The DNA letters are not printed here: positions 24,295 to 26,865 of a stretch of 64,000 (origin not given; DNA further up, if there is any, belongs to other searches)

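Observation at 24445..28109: Extended DUF2169-like protein (756 aa) downstream of a secreted matrixin with PG-binding and lectin domains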

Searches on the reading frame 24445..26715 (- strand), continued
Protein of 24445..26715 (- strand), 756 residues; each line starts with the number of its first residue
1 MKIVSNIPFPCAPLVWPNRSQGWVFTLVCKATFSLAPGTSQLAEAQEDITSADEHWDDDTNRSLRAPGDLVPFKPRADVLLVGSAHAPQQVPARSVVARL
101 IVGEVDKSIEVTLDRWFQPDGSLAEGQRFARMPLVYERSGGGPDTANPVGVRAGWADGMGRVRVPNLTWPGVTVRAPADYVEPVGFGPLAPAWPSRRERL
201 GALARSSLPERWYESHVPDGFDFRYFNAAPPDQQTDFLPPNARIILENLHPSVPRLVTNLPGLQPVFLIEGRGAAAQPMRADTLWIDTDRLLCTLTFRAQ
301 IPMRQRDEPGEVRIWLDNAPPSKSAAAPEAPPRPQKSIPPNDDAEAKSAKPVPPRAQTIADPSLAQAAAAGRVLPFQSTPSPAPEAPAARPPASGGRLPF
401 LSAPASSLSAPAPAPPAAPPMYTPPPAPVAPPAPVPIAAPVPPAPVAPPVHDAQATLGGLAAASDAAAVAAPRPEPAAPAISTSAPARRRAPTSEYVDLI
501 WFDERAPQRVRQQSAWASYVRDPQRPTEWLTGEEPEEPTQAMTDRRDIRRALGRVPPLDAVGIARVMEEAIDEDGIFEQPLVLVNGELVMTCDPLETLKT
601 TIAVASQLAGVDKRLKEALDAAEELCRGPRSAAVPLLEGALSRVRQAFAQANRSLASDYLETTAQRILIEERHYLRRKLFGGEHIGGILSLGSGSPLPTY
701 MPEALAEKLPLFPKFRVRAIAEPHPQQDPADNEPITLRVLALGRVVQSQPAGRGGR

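Call 81: predict_structure(alignment_id=A3)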
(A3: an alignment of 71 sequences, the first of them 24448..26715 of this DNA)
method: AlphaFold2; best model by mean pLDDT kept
length: 756 residues; sequences in the alignment: 71
mean_pLDDT: 82.8   pTM: 0.52
mean pLDDT of the five models: 82.8, 82.6, 82.0, 81.5, 81.0
residues with pLDDT >= 90: 513; 70-90: 48; 50-70: 68; < 50: 127
segments of 3 or more residues with pLDDT < 50: 322-353, 355-374, 376-379, 388-390, 393-398, 400-403, 405-410, 450-471, 481-491, 753-756
pLDDT, mean of each block of 10 residues (from residue 1): 96 95 96 98 97 92 95 97 98 98 98 98 98 98 96 96 98 97 96 95 86 88 97 96 98 98 96 94 98 98 96 84 43 41 38 40 36 41 45 44 41 59 60 55 53 40 42 49 44 80 97 94 63 70 95 96 96 95 98 97 96 97 91 88 97 95 96 97 98 94 97 97 96 97 84 43
secondary structure, 60 per line:
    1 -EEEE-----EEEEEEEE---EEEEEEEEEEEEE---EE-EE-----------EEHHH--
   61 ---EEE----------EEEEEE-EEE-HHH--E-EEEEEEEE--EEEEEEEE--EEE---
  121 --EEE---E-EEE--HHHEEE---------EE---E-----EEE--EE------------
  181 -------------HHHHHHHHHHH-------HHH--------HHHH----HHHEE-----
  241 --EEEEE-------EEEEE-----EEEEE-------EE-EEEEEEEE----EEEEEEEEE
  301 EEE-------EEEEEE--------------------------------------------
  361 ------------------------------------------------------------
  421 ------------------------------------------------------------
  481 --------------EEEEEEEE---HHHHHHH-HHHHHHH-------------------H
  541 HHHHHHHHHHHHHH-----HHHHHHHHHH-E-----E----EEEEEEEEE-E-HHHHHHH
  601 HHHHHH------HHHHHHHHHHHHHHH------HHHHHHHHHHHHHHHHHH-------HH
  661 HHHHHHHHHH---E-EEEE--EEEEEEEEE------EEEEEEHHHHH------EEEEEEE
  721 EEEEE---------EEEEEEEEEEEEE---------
elements in order (helices of 4 or more, strands of 3 or more residues): E2-5 E11-18 E22-34 E64-66 E77-82 E84-86 E95-102 E105-112 E115-117 E123-125 E131-133 E139-141 E162-164 H194-204 H223-226 E243-247 E255-259 E265-269 E280-287 E292-303 E311-316 E495-502 H506-512 H514-520 H540-554 H560-569 E582-590 H594-606 H613-627 H634-651 H659-670 E676-679 E682-690 E697-702 H703-707 E714-725 E735-747

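Call 85: find_encoding_contigs(protein=P0234, flank=10000, max_places=2)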
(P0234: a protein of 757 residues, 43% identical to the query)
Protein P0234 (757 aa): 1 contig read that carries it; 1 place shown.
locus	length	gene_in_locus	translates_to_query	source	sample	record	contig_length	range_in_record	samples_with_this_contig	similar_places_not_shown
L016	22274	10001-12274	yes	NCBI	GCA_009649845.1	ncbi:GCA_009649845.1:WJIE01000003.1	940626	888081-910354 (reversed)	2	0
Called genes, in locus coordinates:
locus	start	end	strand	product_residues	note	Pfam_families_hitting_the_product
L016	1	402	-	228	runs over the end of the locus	PF22302:DUF6968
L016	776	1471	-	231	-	-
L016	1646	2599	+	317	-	PF04542:Sigma70_r2 (weak), PF08281:Sigma70_r4_2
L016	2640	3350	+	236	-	-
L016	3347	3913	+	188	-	-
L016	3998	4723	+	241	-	-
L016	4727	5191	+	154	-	PF22302:DUF6968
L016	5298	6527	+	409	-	-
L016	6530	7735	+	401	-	-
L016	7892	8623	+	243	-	-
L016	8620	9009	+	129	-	-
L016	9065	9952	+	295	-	PF01476:LysM, PF11860:Muramidase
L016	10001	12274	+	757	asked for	PF09937:DUF2169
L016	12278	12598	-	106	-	-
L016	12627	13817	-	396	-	PF25799:prePAAR_I, PF05488:PAAR_motif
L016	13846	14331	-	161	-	PF08786:DcrB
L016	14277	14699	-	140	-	PF08786:DcrB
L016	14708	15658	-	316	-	PF13476:AAA_23 (weak), PF13191:AAA_16 (faint), PF13304:AAA_21 (faint)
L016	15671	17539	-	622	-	PF05954:Phage_GPD, PF04717:Phage_base_V, PF22178:Gp5_trimer_C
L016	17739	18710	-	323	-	PF01012:ETF, PF00766:ETF_alpha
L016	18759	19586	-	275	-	PF01012:ETF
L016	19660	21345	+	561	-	PF00890:FAD_binding_2, PF01266:DAO, PF07992:Pyr_redox_2 (faint), PF02910:Succ_DH_flav_C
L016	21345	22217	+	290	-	PF02517:Rce1-like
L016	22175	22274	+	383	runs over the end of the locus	PF01734:Patatin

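Call 86: find_encoding_contigs(protein=P0228, flank=10000, max_places=2)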
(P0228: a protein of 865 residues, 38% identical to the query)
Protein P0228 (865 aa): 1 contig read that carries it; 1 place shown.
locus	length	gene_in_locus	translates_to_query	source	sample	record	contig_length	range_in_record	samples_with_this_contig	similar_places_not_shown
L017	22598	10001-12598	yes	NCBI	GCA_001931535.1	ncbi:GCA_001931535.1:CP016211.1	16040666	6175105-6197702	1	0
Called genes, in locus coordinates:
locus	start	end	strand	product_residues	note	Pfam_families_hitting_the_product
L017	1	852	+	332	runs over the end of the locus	PF00561:Abhydrolase_1, PF12146:Hydrolase_4, PF12697:Abhydrolase_6, PF08386:Abhydrolase_4 (weak)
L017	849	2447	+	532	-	-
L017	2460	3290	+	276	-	-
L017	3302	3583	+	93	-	-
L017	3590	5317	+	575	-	PF00501:AMP-binding, PF23562:AMP-binding_C_3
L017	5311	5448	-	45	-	-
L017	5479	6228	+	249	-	PF00106:adh_short, PF08659:KR, PF13561:adh_short_C2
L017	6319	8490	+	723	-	PF01071:GARS_A (faint), PF02222:ATP-grasp (faint), PF07478:Dala_Dala_lig_C, PF02655:ATP-grasp_3 (weak), PF07478:Dala_Dala_lig_C, PF13535:ATP-grasp_4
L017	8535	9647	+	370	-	PF03576:Peptidase_S58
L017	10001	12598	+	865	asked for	PF09937:DUF2169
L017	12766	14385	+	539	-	PF01344:Kelch_1 (faint), PF07250:Glyoxal_oxid_N, PF09118:GO-like_E_set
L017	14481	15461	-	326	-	PF08240:ADH_N, PF00107:ADH_zinc_N, PF13602:ADH_zinc_N_2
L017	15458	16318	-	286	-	PF00892:EamA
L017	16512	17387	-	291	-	PF27100:DcsG_N, PF08443:RimK (weak), PF02955:GSH-S_ATP (weak)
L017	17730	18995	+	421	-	PF00561:Abhydrolase_1, PF12146:Hydrolase_4, PF12697:Abhydrolase_6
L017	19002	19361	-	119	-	-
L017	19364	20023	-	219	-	PF02830:V4R (faint)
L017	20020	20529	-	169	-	PF02830:V4R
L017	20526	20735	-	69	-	-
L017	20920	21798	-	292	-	-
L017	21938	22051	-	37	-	-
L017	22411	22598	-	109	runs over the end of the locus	-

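Call 87: find_encoding_contigs(protein=P0222, flank=10000, max_places=2)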
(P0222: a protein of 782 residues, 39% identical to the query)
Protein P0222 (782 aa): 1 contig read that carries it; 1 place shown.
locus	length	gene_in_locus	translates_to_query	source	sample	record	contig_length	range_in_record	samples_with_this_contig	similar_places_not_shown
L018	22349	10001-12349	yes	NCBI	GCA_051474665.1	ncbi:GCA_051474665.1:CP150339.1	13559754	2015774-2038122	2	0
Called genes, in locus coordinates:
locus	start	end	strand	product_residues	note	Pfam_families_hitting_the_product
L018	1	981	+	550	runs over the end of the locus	PF00072:Response_reg, PF00512:HisKA, PF02518:HATPase_c, PF00072:Response_reg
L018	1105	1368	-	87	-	PF01541:GIY-YIG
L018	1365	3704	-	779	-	-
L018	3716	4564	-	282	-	PF00106:adh_short, PF08659:KR, PF23441:SDR (faint), PF13561:adh_short_C2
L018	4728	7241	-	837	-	PF13802:Gal_mutarotas_2, PF01055:Glyco_hydro_31_2nd, PF21365:Glyco_hydro_31_3rd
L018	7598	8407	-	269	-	PF00106:adh_short, PF08659:KR, PF13561:adh_short_C2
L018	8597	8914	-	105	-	-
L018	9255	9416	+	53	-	-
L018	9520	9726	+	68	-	-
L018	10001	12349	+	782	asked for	PF09937:DUF2169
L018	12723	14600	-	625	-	PF16655:PhoD_N, PF09423:PhoD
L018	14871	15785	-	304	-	PF13503:DUF4123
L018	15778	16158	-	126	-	PF05488:PAAR_motif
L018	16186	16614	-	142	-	-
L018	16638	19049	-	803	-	PF05954:Phage_GPD, PF04717:Phage_base_V, PF20093:DUF6484 (faint), PF22178:Gp5_trimer_C, PF15607:Ntox44 (weak)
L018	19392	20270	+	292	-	PF00005:ABC_tran, PF02463:SMC_N (faint), PF13304:AAA_21 (faint)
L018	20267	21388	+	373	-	PF25917:BSH_RND, PF25973:BSH_CzcB, PF25954:Beta-barrel_RND_2, PF25990:Beta-barrel_YknX, PF26002:Beta-barrel_AprE (weak), PF25989:YknX_C (weak)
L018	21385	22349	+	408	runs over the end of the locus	PF12704:MacB_PCD, PF02687:FtsX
